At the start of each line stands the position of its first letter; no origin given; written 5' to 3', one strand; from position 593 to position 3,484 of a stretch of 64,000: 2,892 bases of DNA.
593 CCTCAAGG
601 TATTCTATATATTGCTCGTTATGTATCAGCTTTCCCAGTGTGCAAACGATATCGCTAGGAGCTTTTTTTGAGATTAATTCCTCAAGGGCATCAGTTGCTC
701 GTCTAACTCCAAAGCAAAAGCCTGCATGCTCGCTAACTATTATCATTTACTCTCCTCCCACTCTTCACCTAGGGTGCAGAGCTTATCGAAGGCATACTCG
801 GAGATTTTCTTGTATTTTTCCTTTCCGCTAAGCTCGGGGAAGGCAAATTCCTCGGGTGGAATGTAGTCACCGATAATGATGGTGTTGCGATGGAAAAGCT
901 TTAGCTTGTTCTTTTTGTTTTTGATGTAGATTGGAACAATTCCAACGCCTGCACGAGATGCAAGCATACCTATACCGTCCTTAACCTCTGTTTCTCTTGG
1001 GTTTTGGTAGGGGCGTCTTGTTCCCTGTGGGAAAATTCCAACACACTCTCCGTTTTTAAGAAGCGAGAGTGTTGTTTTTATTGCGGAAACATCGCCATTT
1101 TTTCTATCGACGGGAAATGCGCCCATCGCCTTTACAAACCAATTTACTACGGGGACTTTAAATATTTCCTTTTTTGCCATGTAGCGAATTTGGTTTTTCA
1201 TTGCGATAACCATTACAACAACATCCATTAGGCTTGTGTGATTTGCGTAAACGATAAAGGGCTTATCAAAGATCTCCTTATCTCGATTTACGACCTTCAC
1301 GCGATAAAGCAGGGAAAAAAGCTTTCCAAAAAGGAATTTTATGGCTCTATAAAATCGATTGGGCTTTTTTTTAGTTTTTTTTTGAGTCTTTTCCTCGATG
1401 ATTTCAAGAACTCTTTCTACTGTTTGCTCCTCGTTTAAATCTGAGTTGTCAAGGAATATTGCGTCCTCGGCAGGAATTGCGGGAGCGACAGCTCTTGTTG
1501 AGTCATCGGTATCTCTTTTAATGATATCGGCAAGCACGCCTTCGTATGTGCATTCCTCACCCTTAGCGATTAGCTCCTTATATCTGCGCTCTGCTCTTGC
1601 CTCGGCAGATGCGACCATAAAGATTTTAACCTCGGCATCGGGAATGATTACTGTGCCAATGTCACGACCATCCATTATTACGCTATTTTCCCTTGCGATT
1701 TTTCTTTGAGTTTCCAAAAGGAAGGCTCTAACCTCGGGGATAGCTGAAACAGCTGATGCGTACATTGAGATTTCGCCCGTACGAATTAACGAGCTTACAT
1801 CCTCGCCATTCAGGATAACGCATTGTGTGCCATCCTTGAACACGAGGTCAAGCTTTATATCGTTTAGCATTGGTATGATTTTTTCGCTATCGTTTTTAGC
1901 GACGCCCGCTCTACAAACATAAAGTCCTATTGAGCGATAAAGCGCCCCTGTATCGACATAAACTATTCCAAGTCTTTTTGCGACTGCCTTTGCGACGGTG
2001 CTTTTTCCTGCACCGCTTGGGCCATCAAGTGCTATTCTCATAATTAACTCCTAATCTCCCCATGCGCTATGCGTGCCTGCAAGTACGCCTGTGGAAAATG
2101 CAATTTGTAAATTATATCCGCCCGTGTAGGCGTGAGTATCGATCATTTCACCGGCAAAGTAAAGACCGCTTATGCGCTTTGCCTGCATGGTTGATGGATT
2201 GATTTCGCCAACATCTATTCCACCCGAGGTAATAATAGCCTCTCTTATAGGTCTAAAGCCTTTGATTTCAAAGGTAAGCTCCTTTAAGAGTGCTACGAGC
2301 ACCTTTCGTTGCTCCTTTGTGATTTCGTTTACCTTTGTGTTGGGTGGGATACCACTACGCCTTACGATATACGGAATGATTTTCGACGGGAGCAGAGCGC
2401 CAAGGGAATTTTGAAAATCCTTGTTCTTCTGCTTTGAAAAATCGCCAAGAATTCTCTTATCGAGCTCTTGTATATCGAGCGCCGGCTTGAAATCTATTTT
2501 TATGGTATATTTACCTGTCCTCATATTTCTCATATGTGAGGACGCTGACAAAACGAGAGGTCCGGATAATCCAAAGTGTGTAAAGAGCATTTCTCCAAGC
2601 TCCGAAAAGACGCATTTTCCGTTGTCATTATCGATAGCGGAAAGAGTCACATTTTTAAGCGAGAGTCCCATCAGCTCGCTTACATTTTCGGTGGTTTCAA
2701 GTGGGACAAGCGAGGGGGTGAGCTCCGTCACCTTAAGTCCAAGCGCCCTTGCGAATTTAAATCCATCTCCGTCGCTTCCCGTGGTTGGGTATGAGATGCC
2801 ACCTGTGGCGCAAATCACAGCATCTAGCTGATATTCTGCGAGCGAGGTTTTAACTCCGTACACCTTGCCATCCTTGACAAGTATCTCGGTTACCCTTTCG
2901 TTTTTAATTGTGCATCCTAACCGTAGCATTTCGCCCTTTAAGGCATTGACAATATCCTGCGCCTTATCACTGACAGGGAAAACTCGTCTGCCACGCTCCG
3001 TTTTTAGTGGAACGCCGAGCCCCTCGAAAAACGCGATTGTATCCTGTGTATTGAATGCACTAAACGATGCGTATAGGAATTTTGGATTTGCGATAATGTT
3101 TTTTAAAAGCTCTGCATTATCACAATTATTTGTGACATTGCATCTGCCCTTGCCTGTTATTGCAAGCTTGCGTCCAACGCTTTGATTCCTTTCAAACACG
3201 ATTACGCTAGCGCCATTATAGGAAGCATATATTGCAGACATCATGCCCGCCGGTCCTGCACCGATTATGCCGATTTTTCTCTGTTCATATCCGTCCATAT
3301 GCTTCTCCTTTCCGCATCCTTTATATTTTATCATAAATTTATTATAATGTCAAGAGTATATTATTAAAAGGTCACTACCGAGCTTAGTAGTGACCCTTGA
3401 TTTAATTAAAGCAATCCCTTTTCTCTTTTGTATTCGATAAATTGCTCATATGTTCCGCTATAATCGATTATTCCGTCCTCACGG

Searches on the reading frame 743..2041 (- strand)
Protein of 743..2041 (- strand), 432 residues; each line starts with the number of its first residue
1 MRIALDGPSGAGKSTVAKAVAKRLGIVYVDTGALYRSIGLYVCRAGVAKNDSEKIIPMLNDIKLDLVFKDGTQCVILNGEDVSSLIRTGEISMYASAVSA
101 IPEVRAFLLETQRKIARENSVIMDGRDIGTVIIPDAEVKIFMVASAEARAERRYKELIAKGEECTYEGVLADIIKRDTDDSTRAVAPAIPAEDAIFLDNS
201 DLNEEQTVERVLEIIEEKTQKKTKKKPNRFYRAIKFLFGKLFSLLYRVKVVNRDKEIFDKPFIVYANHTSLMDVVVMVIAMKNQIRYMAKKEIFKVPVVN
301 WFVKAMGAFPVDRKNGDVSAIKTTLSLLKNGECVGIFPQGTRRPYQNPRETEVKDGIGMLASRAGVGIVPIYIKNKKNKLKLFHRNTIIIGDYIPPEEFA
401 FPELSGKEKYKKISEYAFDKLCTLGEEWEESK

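Call 45: search_protein_families(library=pfam, max_evalue=0.001, proteins=[window:743-2041:-])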
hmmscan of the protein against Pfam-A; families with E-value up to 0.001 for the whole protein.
window:743-2041:- (432 aa): 5 families
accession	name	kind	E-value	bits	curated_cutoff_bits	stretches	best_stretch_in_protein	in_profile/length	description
PF02224.24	Cytidylate_kin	-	9.8e-71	238.2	26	1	3-216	1-210/211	Cytidylate kinase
PF01553.26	Acyltransferase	-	5.5e-26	91.4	23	1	248-374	2-132/132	Acyltransferase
PF13189.12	Cytidylate_kin2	-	2.4e-08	34.8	28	1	3-154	2-129/176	Cytidylate kinase-like family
PF13207.12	AAA_17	-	0.00019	22.1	27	1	7-37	2-32/136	AAA domain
PF13238.12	AAA_18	-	0.00038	21.4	29.4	0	3-31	1-31/128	AAA domain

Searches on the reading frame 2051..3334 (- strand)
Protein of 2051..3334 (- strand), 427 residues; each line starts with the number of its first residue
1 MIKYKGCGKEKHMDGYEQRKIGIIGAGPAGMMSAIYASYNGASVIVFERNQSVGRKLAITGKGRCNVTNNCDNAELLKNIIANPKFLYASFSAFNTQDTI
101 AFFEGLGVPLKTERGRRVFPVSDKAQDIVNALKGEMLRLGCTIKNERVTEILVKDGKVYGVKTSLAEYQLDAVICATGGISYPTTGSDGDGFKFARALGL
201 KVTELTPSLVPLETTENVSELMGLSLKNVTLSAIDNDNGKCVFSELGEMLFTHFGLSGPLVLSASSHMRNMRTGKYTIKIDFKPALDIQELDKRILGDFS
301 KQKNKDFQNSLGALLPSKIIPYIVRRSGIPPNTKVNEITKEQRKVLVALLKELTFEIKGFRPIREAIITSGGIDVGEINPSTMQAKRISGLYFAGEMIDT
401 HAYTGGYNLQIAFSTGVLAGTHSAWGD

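Call 45: search_protein_families(library=pfam, max_evalue=0.001, proteins=[window:2051-3334:-])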
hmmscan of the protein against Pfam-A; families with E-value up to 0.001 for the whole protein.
window:2051-3334:- (427 aa): 10 families
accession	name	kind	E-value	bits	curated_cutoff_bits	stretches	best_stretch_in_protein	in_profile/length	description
PF03486.20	HI0933_like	-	3.8e-82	275.8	50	1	21-421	3-243/244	HI0933-like protein Rossmann domain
PF22780.1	HI0933_like_1st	-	1.3e-40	139.4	27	1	207-368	2-165/165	HI0933-like protein barrel and H2TH domain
PF01266.30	DAO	-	1.1e-09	38.7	27.9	0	127-182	150-207/353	FAD dependent oxidoreductase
PF00890.30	FAD_binding_2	-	2.6e-09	37.2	20.4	1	23-206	4-246/414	FAD binding domain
PF01134.28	GIDA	-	1.9e-08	34.2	22.1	0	21-50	2-31/391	Glucose inhibited division protein A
PF13738.12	Pyr_redox_3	-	3.3e-07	30.3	30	0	23-53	2-33/305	Pyridine nucleotide-disulphide oxidoreductase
PF07992.20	Pyr_redox_2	-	3.5e-07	30.4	26.1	1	20-184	2-114/291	Pyridine nucleotide-disulphide oxidoreductase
PF12831.13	FAD_oxidored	-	7.1e-05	22.7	27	1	23-54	4-35/416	FAD dependent oxidoreductase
PF13450.12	NAD_binding_8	-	0.00017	22.2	21.9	1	23-54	1-32/68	NAD(P)-binding Rossmann-like domain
PF01262.27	AlaDh_PNT_C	-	0.00071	19.5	23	0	15-79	25-88/214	Alanine dehydrogenase/PNT, C-terminal domain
